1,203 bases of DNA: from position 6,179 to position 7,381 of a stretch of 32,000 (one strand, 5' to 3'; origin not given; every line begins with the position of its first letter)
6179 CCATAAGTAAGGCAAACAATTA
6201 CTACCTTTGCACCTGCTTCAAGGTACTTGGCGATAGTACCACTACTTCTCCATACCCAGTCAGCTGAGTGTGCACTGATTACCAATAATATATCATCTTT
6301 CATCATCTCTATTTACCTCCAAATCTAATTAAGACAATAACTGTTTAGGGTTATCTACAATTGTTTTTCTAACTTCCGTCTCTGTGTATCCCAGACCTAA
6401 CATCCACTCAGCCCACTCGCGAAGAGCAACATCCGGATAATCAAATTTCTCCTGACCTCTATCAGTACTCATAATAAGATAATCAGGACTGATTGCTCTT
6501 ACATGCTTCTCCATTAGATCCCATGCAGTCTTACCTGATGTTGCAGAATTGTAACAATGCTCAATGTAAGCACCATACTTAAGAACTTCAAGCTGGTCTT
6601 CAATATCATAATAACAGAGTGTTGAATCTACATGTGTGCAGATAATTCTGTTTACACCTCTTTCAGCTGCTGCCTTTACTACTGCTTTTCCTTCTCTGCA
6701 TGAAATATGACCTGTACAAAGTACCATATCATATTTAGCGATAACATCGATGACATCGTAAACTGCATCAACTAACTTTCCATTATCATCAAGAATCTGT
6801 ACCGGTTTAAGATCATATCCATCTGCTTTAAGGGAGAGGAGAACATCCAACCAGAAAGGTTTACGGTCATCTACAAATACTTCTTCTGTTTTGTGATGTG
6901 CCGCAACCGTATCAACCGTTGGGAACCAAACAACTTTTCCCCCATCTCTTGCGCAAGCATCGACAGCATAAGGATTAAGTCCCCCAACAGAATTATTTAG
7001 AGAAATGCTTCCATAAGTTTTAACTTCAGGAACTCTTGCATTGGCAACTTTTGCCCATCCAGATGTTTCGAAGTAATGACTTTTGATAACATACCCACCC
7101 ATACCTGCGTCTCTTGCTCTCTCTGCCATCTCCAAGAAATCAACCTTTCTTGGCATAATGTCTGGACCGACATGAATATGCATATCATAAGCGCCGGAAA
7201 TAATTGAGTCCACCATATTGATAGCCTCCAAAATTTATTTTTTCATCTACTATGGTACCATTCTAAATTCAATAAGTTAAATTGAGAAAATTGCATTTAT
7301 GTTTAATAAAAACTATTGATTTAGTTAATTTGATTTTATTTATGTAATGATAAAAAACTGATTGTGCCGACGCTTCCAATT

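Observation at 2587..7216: Five-gene operon whose enzyme families mirror the lower protocatechuate-4,5-cleavage/gallate route (hydrolase, hydratase, aldolase), with no LigAB/GalA-type dioxygenase in sight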

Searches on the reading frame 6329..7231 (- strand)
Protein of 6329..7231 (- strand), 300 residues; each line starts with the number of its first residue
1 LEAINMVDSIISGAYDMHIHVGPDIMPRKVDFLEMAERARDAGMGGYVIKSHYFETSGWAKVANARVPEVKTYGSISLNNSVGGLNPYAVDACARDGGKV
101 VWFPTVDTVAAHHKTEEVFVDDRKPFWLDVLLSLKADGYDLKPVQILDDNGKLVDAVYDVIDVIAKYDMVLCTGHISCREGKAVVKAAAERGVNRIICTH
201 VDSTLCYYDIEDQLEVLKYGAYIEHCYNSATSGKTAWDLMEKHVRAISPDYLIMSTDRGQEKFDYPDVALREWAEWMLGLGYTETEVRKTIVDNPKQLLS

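Call 4: search_protein_families(library=pfam, proteins=[window:6329-7231:-], max_evalue=0.01)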
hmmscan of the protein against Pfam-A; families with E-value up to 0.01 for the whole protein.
window:6329-7231:- (300 aa): 1 family
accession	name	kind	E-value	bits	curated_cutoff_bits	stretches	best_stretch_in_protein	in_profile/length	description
PF19799.5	DUF6282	-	1.4e-68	231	26.8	1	13-224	1-196/196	Family of unknown function (DUF6282)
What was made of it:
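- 6329..7216 (-): Gene 1: DUF6282 protein (295 aa). Amidohydrolase-superfamily TIM barrel and putative metal-dependent lactonase/hydrolase. Inferred to perform the ring- or ester-opening step. Pfam PF19799 E=1.4e-68 (call 4).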

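Call 5: search_protein_families(library=ncbifam, proteins=[window:6329-7231:-], max_evalue=0.01)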
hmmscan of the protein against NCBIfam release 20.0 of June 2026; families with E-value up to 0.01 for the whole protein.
window:6329-7231:- (300 aa): 0 families

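Call 6: search_solved_structures(query=window:6329-7231:-, max_evalue=1)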
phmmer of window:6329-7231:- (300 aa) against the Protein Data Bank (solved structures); distinct sequences matched with E-value up to 1: 0.

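Call 30: find_homologous_proteins(query=window:6329-7216:-, max_evalue=0.00001)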
Query window:6329-7216:- (295 aa): 519 proteins with E <= 0.00001 among 1796 candidates; the best 120 are listed.
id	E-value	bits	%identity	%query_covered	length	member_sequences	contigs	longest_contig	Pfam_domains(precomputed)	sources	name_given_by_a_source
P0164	9.6e-183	624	90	100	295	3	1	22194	PF19799.6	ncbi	-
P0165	6.8e-131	454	68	100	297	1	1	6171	PF19799.6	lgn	-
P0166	2.0e-129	449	66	100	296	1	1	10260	PF19799.6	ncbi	-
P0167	2.4e-127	442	65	100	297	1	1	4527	PF19799.6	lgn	-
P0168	3.7e-127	441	64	100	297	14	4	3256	PF19799.6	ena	-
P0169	1.7e-126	439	65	100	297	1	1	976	PF19799.6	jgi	jgi:hypothetical protein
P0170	1.7e-126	439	65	100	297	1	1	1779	PF19799.6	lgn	-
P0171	2.3e-126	439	66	100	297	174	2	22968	PF19799.6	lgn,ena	-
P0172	1.8e-125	436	65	100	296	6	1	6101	PF19799.6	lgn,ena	-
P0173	2.5e-125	435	65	100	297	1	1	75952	PF19799.6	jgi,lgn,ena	-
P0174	4.4e-125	435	65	100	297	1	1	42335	PF19799.6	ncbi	-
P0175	6.8e-123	427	65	99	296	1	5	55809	PF19799.6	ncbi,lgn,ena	-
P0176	5.8e-122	424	63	100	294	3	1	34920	PF19799.6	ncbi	-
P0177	1.8e-107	377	57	100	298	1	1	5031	PF19799.6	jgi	jgi:hypothetical protein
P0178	5.0e-106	372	57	100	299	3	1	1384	PF19799.6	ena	-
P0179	6.0e-105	369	54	100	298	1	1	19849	PF19799.6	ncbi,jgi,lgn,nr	ncbi:MAG: DUF6282 family protein [Synergistaceae bacterium]|jgi:hypothetical protein|nr:DUF6282 fami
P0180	2.0e-104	367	56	100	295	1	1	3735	PF19799.6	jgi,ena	-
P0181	1.0e-102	361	55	100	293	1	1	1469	PF19799.6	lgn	-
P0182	1.6e-95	338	53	100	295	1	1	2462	PF19799.6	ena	-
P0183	5.9e-91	323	51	100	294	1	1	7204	PF19799.6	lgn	-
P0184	1.6e-90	321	50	100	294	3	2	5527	PF19799.6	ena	-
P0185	4.0e-89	317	50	100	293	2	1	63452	PF19799.6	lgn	-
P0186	9.0e-89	315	50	100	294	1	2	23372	PF19799.6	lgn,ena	-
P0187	1.5e-88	315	49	100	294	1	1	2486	PF19799.6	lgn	-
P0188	1.0e-86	309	49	100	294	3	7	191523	PF02126.26,PF19799.6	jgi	jgi:hypothetical protein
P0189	2.9e-86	307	49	99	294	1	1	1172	PF19799.6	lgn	-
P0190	2.0e-85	304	65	73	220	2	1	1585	PF19799.6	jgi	jgi:hypothetical protein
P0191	2.2e-85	304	51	100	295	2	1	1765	PF19799.6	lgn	-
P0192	4.3e-85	303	49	100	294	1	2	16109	PF19799.6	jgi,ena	-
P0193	6.6e-85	303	49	100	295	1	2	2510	PF19799.6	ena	-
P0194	1.5e-83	298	49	100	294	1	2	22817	PF19799.6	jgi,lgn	jgi:hypothetical protein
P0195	1.5e-83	298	49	100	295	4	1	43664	PF19799.6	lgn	-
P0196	6.2e-83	296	47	100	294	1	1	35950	PF19799.6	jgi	jgi:sugar phosphate isomerase/epimerase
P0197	7.2e-83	296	47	100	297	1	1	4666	PF19799.6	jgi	jgi:hypothetical protein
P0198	1.7e-82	295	50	100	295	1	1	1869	PF19799.6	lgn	-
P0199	2.9e-82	294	47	100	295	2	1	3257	PF19799.6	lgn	-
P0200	5.2e-81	290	46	98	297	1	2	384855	PF19799.6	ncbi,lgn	ncbi:MAG: DUF6282 family protein [Angelakisella sp.]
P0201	1.0e-80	289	45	99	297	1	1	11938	PF19799.6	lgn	-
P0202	2.2e-80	288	47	100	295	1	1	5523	PF19799.6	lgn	-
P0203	1.2e-79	286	49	100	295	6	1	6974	PF19799.6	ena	-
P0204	2.7e-79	284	46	99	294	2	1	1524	PF19799.6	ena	-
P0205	2.8e-78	281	45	100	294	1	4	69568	PF19799.6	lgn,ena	-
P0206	3.8e-78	281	45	100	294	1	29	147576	PF19799.6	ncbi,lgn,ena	-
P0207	5.5e-78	280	44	100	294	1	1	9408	PF19799.6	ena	-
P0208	6.4e-78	280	45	100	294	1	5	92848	PF19799.6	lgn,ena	-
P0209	6.4e-78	280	45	100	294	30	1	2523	PF19799.6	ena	-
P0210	1.2e-77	279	47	100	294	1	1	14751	PF19799.6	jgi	-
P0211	2.0e-77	278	44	99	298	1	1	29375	PF19799.6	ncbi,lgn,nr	ncbi:MAG: DUF6282 family protein [Clostridia bacterium]|nr:DUF6282 family protein [Clostridia bacter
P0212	2.3e-77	278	47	100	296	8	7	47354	PF19799.6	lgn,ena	-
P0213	2.6e-77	278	44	100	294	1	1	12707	PF19799.6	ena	-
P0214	3.6e-77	277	44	100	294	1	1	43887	PF19799.6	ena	-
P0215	9.8e-77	276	44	100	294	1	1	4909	PF19799.6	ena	-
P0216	2.3e-76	275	43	99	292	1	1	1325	PF19799.6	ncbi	-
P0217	6.6e-76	273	45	99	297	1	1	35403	PF19799.6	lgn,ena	-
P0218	9.5e-76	273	44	99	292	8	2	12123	PF19799.6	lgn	-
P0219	1.2e-74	269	44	100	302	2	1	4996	PF19799.6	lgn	-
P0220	6.4e-73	263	44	99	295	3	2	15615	PF19799.6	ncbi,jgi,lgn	jgi:hypothetical protein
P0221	1.7e-71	259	50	85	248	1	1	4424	PF19799.6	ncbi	ncbi:MAG: DUF6282 family protein, partial [Gemmiger sp.]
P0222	8.9e-71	256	45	99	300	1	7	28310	PF19799.6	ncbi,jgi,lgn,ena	jgi:hypothetical protein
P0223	1.5e-70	256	42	98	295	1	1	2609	PF19799.6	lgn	-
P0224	1.0e-69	253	41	98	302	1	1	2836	PF19799.6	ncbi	ncbi:MAG: DUF6282 family protein [Candidatus Binatia bacterium]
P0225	1.3e-69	253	43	99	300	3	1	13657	PF19799.6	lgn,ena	-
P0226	3.1e-67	245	41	99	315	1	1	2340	PF19799.6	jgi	jgi:hypothetical protein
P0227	1.5e-65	239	44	100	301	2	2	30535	PF19799.6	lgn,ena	-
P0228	1.1e-63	233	39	98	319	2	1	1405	PF19799.6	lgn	-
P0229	2.2e-63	232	40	98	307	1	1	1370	PF19799.6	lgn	-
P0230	2.6e-63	232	39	98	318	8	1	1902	PF19799.6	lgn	-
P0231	3.1e-63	232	39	98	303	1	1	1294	PF19799.6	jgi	jgi:hypothetical protein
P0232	4.5e-63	231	40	98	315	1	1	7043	PF19799.6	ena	-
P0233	8.8e-63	230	39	98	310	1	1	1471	PF19799.6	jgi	jgi:hypothetical protein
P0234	1.8e-62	229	39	98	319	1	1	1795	PF19799.6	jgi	jgi:hypothetical protein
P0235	4.3e-62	228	39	98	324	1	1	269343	PF19799.6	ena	-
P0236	1.1e-61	226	43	87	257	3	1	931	PF19799.6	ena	-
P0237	1.2e-61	226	39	98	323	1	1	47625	PF19799.6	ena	-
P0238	1.6e-61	226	39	98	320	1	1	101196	PF19799.6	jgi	jgi:Family of unknown function (DUF6282)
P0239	2.2e-61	225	39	98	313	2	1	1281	PF19799.6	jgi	jgi:hypothetical protein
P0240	4.5e-61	225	39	99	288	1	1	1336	PF19799.6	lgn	-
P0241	4.7e-61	224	38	98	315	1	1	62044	PF19799.6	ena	-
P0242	4.7e-61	224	38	98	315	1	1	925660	PF19799.6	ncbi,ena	-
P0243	5.8e-61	224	38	98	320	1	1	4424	PF19799.6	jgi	jgi:Family of unknown function (DUF6282)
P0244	1.2e-60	223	37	98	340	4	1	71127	PF19799.6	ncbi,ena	-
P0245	1.4e-60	223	38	98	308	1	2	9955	PF19799.6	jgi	jgi:hypothetical protein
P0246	1.7e-60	223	39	98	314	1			PF19799.6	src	-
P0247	1.9e-60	222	39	98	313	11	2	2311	PF19799.6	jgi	jgi:hypothetical protein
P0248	2.4e-60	222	38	98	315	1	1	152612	PF19799.6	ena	-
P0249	3.1e-60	222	38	98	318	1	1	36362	PF19799.6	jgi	jgi:Family of unknown function (DUF6282)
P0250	3.3e-60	222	38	98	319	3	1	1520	PF19799.6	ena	-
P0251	3.6e-60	222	37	99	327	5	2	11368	PF19799.6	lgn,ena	-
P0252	5.2e-60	221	39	100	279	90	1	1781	PF19799.6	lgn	-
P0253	5.4e-60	221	37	99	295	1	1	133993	PF19799.6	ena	-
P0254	6.3e-60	221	39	98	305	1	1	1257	PF19799.6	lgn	-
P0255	7.2e-60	221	40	98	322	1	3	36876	PF19799.6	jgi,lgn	jgi:hypothetical protein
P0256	7.5e-60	221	38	98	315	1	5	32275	PF19799.6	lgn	-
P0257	7.6e-60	220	38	98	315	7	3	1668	PF19799.6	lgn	-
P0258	7.7e-60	220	38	98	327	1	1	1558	PF19799.6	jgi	-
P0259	1.0e-59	220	37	98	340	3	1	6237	PF19799.6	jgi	jgi:hypothetical protein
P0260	1.1e-59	220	40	99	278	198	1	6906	PF19799.6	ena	-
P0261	1.1e-59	220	39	98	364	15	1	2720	PF19799.6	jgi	jgi:hypothetical protein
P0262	1.3e-59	220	37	98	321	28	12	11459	PF19799.6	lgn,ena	-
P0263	1.6e-59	219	37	98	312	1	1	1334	PF19799.6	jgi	jgi:hypothetical protein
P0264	1.6e-59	219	37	99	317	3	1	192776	PF19799.6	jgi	-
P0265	1.6e-59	219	37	98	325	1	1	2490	PF19799.6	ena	-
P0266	1.6e-59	219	37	98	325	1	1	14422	PF19799.6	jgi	jgi:hypothetical protein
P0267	1.6e-59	219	37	98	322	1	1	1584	PF19799.6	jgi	jgi:Family of unknown function (DUF6282)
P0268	1.9e-59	219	38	98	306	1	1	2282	PF19799.6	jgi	jgi:hypothetical protein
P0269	2.2e-59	219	38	98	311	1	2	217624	PF19799.6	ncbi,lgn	-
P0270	2.9e-59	219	39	98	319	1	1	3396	PF19799.6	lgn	-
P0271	3.0e-59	219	38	98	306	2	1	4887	PF19799.6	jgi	jgi:Family of unknown function (DUF6282)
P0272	3.0e-59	219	37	98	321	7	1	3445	PF19799.6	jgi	jgi:hypothetical protein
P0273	3.0e-59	219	37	98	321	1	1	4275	PF19799.6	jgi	jgi:hypothetical protein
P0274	3.1e-59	218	37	98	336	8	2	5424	PF19799.6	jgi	jgi:Family of unknown function (DUF6282)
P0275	3.1e-59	218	39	98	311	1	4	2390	PF19799.6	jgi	-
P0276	3.2e-59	218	37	98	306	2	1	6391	PF19799.6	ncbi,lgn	-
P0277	3.9e-59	218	38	98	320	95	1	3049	PF19799.6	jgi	jgi:hypothetical protein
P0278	3.9e-59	218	38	98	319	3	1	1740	PF19799.6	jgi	jgi:hypothetical protein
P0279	4.4e-59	218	37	98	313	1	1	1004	PF19799.6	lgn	-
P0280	5.6e-59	218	40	98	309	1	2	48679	PF19799.6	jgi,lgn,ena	-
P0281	5.6e-59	218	38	99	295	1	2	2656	PF19799.6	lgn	-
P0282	5.7e-59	218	38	98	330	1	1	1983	PF19799.6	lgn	-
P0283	6.3e-59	217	37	98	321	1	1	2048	PF19799.6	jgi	jgi:uncharacterized protein DUF6282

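Call 34: find_related_loci(query=A2, collection=genome_contigs, flank=10000)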
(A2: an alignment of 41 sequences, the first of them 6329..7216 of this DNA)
Query A2 (295 aa) in genome_contigs; peptide patterns used: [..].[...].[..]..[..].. (x = any residue, [..] = any of these).
599 stretches matched a pattern (row limit reached: there are more); 572 encode a relative of the query (tblastn E <= 1e-3); the best 80 are kept; 80 distinct loci.
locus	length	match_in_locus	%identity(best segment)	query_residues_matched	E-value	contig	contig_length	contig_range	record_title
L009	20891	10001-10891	68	1-294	3e-131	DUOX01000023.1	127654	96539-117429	MAG TPA_asm: Clostridiales bacterium isolate AS08sgBPME_241 87862_AS08, whole genome shotgun sequence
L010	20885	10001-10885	65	1-294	2e-131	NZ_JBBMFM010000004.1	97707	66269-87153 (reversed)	Enterocloster hominis (ex Hitch et al. 2024) strain CLA-SR-H021 CLA-SR-H021_contig_4_length_97707, whole genome shotgun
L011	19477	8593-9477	64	1-294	1e-126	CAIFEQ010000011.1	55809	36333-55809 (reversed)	MAG: uncultured Erysipelotrichaceae bacterium isolate UMB00059 genome assembly, contig: NODE_175_length_55809_cov_6.1547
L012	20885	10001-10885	67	1-294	3e-133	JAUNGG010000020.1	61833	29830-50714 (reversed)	MAG: Lachnospiraceae bacterium isolate S26M_St_45 NODE_315_length_61833_cov_23.467788, whole genome shotgun sequence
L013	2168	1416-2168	63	1-252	4e-112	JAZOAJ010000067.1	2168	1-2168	MAG: Lachnospiraceae bacterium isolate T1900044763_TS20190229.MAGScoT_cleanbin_000030 SGB_2382_k141_1670286, whole genom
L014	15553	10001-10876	47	4-295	1e-89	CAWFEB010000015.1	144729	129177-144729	MAG: uncultured Carnobacteriaceae bacterium isolate MFD05674.bin.1.183 genome assembly, contig: contig_25453, whole geno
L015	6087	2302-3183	47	1-294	2e-88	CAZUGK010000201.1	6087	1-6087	MAG TPA_asm: uncultured Clostridiaceae bacterium isolate binchicken_co104_9 genome assembly, contig: NODE_10495_length_6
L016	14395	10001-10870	46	5-294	3e-88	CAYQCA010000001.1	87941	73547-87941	MAG TPA_asm: uncultured Clostridium sp. isolate binchicken_co158_149 genome assembly, contig: NODE_220_length_87941_cov_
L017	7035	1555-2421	46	6-295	5e-87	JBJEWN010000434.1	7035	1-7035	MAG: Bullifex sp. isolate PUUB38_bin.055 NODE_8126_length_7035_cov_4.219914, whole genome shotgun sequence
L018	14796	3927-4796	46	5-295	3e-87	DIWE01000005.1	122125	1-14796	MAG TPA_asm: Clostridiales bacterium UBA6114 UBA6114_contig_20536, whole genome shotgun sequence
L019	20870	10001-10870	44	5-294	4e-87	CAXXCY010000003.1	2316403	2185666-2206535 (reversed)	MAG: Candidatus Limiplasma sp. isolate 979407bb-272e-4446-819c-3509f5a663f0 genome assembly, contig: contig_3, whole gen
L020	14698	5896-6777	47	1-294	1e-86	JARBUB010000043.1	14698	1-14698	MAG: Clostridia bacterium isolate L_E1_T20_C_bin.41 scaffold_5579, whole genome shotgun sequence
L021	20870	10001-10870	46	5-294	1e-86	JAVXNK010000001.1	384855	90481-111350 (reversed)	MAG: Angelakisella sp. isolate CGS6M2-bin29 NODE_3_length_384855_cov_13.195689, whole genome shotgun sequence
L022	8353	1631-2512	47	1-294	8e-87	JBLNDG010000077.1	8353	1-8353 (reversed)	MAG: Caulobacteraceae bacterium isolate MAG105 PRJNA950955_bin14_renamed_76, whole genome shotgun sequence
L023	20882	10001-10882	46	2-295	2e-86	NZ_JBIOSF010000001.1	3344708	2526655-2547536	Enterococcus sp. AZ109 scaffold00001, whole genome shotgun sequence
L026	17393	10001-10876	43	1-294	3e-85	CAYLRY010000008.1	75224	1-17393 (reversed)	MAG TPA_asm: uncultured Dehalococcoidales bacterium isolate binchicken_co43_148 genome assembly, contig: NODE_366_length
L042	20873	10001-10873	44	2-294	1e-82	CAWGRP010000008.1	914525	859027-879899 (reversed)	MAG: uncultured delta proteobacterium isolate MFD06435.bin.1.188 genome assembly, contig: contig_19693, whole genome sho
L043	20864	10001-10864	45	5-294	1e-82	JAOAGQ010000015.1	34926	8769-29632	MAG: Syntrophorhabdaceae bacterium isolate SKW35 k141_885733, whole genome shotgun sequence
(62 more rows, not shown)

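Call 42: predict_structure(alignment_id=A2)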
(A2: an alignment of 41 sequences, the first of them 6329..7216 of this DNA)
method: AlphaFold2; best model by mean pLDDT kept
length: 295 residues; sequences in the alignment: 41
mean_pLDDT: 93.5   pTM: 0.92
mean pLDDT of the five models: 93.5, 92.6, 92.3, 92.2, 91.9
residues with pLDDT >= 90: 240; 70-90: 43; 50-70: 11; < 50: 1
segments of 3 or more residues with pLDDT < 50: none
pLDDT, mean of each block of 10 residues (from residue 1): 88 91 94 98 96 98 98 96 99 97 78 60 85 89 96 99 98 96 98 91 96 98 91 96 98 93 98 98 99 97
secondary structure, 60 per line:
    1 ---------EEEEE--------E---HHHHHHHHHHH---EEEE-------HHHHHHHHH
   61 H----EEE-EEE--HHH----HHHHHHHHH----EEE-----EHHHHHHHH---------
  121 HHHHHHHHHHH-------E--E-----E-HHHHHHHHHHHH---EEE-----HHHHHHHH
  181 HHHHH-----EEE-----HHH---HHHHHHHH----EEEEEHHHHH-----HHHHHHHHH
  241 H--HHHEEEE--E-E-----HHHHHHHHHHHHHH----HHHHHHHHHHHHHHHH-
elements in order: E10-14 H27-37 E41-44 H52-61 E66-68 E70-72 H82-90 E95-97 H104-111 H121-131 H150-161 E165-167 H173-185 E191-193 H205-212 E217-221 H222-226 H232-241 E247-250 H261-274 H279-294
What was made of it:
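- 6329..7216 (-): AF2 model pLDDT 93.5 (call 42).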

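Call 45: fold_search(model_id=the predicted structure, library=pdb)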
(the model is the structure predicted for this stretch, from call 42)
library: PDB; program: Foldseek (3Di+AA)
matches with E <= 10: 1597; with E <= 0.001: 215
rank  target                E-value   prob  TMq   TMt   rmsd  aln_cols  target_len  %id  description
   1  2i5g_A                6.5e-07  1.00  0.62  0.57   5.5       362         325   10  Crystal strcuture of amidohydrolase from Pseudomonas aeruginosa (released 2006-09-05)
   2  9kov_B                9.8e-07  1.00  0.54  0.44   5.6       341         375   17  Crystal structure of an amidohydrolase mutant from Thermonema (released 2025-11-26)
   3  1bf6_A                1.1e-06  1.00  0.61  0.61  10.1       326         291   13  PHOSPHOTRIESTERASE HOMOLOGY PROTEIN FROM ESCHERICHIA COLI (released 1999-06-08)
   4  8ihs_A                1.5e-06  1.00  0.56  0.43   6.7       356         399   15  Cryo-EM structure of ochratoxin A-detoxifying amidohydrolase ADH3 in complex with ochratoxin A (released 2023-08-30)
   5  6jsu_A                1.6e-06  1.00  0.47  0.44  10.8       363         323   12  Structure of Geobacillus kaustophilus lactonase, Y99C/D266N double mutant (released 2020-04-08)
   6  6jst_A                1.9e-06  1.00  0.52  0.49  11.8       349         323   12  Structure of Geobacillus kaustophilus lactonase, Y99P/D266N double mutant with bound 3-oxo-C8-HSL (released 2020-04-08)
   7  1xrt_B                2.6e-06  1.00  0.61  0.50   4.7       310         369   11  The Crystal Structure of a Novel, Latent Dihydroorotase from Aquifex Aeolicus at 1.7 A Resolution (released 2005-07-05)
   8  4h9z_A                3.1e-06  1.00  0.48  0.45  11.5       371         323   14  Structure of Geobacillus kaustophilus lactonase, mutant E101N with Mn2+ (released 2012-11-07)
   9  4j2m                  3.5e-06  1.00  0.60  0.55   7.3       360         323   13  Molecular Engineering of Organophosphate Hydrolysis Activity from a Weak Promiscuous Lactonase Template (released 2013-07-24)
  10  9h0b_B                3.7e-06  1.00  0.59  0.49   7.3       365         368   13  Crystal structure of the Porcine Hemagglutinating Encephalomyelitis Virus (PHEV) receptor binding domain in complex wi (released 2025-08-06)
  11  4lef_B                3.9e-06  1.00  0.59  0.60  10.9       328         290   13  Crystal structure of PHOSPHOTRIESTERASE HOMOLOGY PROTEIN FROM ESCHERICHIA COLI complexed with phosphate in active site (released 2014-06-25)
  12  3gu1                  3.9e-06  1.00  0.58  0.52   8.0       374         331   12  Y97W mutant in organophosphorus hydrolase from Deinococcus radiodurans (released 2009-06-30)
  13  4bjh_A                3.9e-06  1.00  0.48  0.36   7.9       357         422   10  Crystal Structure of the Aquifex Reactor Complex Formed by Dihydroorotase (H180A, H232A) with Dihydroorotate and Aspar (released 2013-12-18)
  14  1xwy                  4.1e-06  1.00  0.58  0.65   5.6       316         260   11  Crystal structure of tatD deoxyribonuclease from Escherichia coli K12 at 2.0 A resolution (released 2005-01-25)
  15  4h9v_A                4.1e-06  1.00  0.47  0.45  10.9       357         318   13  Structure of Geobacillus kaustophilus lactonase, mutant E101G/R230C with Zn2+ (released 2012-11-07)
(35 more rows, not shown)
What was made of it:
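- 6329..7216 (-): Foldseek: PTE-like lactonases, PHP, renal-dipeptidase-like, TatD and DHOase at E~1e-6, TM~0.6 (call 45).
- DUF6282's nearest structures are lactonases (call 45). Renal-dipeptidase-like and Xaa-Pro dipeptidase structures are among the DUF6282 hits (call 45).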

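Call 52: search_protein_families(library=pfam, proteins=[L010:1709-3325:-, L010:3794-4507:-, L010:4464-5306:-, L010:5339-5992:-, L010:7533-8804:+, L010:14668-16494:+, L010:16511-17089:+, L010:17121-18179:+, L010:18210-19127:+, L010:19131-20333:+], max_evalue=0.001)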
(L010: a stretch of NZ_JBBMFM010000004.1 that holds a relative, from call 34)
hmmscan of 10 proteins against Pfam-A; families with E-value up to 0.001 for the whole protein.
L010:1709-3325:- (538 aa): 2 families
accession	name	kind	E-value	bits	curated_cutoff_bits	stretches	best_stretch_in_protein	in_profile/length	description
PF00425.24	Chorismate_bind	-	5.8e-88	295.2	27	1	268-521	2-257/257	chorismate binding enzyme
PF04715.19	Anth_synt_I_N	-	2.8e-31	109.1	23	1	45-185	1-138/140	Anthranilate synthase component I, N terminal region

L010:3794-4507:- (237 aa): 2 families
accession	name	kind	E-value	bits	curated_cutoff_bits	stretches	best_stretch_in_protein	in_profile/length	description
PF02581.23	TMP-TENI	-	4.7e-59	199.2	27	1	20-203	1-180/180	Thiamine monophosphate synthase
PF03060.21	NMO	-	0.00026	20.9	28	1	119-182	137-203/331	Nitronate monooxygenase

L010:4464-5306:- (280 aa): 2 families
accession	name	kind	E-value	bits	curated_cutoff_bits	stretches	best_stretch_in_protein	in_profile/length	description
PF02110.20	HK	-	2.8e-68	230.4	27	1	7-266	1-244/247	Hydroxyethylthiazole kinase family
PF01256.23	Carb_kinase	-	1.2e-07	31.9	27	1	151-246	139-228/242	NAD(P)H-hydrate dehydratase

L010:5339-5992:- (217 aa): 2 families
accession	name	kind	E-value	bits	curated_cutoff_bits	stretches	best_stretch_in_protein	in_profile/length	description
PF09512.15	ThiW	-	5.4e-54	182.8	30.3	1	44-191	1-149/150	Thiamine-precursor transporter protein (ThiW)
PF12822.12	ECF_trnsprt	-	1.1e-10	42.3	30.7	1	42-189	1-151/169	ECF transporter, substrate-specific component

L010:7533-8804:+ (423 aa): 2 families
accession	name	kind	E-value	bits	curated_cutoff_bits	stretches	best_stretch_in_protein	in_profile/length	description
PF03600.22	CitMHS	-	7.9e-22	78.2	31.9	1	17-340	3-319/336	Citrate transporter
PF07158.17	MatC_N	-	1.7e-08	35.1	23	1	4-127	4-128/149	Dicarboxylate carrier protein MatC N-terminus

L010:14668-16494:+ (608 aa): 7 families
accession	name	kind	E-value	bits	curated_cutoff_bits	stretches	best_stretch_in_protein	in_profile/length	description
PF02775.26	TPP_enzyme_C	-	4.1e-22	79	21.9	1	382-528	1-150/151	Thiamine pyrophosphate enzyme, C-terminal TPP binding domain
PF01855.24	POR_N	-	1.6e-13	51.4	27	1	30-194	2-171/231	Pyruvate flavodoxin/ferredoxin oxidoreductase, thiamine diP-bdg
PF14697.11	Fer4_21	-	5.3e-08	33.3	35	1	555-606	2-57/59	4Fe-4S dicluster domain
PF00037.32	Fer4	-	2.7e-06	27.4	21.1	0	588-605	6-23/24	4Fe-4S binding domain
PF13237.11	Fer4_10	-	1.1e-05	25.7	25.5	1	555-601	3-53/53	4Fe-4S dicluster domain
PF13187.11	Fer4_9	-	0.00018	21.9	27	1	560-605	1-52/52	4Fe-4S dicluster domain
PF12838.12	Fer4_7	-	0.00035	21.4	27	1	561-604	2-52/52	4Fe-4S dicluster domain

L010:16511-17089:+ (192 aa): 1 family
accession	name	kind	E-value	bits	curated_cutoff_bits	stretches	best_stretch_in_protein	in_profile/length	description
PF01558.24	POR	-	1.7e-38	132.9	27.4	1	11-188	1-171/173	Pyruvate ferredoxin/flavodoxin oxidoreductase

L010:17121-18179:+ (352 aa): 1 family
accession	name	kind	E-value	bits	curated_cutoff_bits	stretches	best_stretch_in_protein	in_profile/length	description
PF00871.23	Acetate_kinase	-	3.9e-15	55.8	22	1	163-299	188-331/392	Acetokinase family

L010:18210-19127:+ (305 aa): 1 family
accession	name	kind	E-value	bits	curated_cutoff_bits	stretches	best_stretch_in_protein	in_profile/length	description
PF01515.24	PTA_PTB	-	1.5e-34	120.2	24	1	54-296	78-318/319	Phosphate acetyl/butaryl transferase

L010:19131-20333:+ (400 aa): 1 family
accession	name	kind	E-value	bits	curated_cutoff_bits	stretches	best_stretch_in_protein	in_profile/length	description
PF07690.21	MFS_1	-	7.8e-30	104.4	33.4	2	14-232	4-212/347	Major Facilitator Superfamily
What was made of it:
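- In Enterocloster the NicX-like gene pairs with a CitMHS carboxylate carrier instead (call 52).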
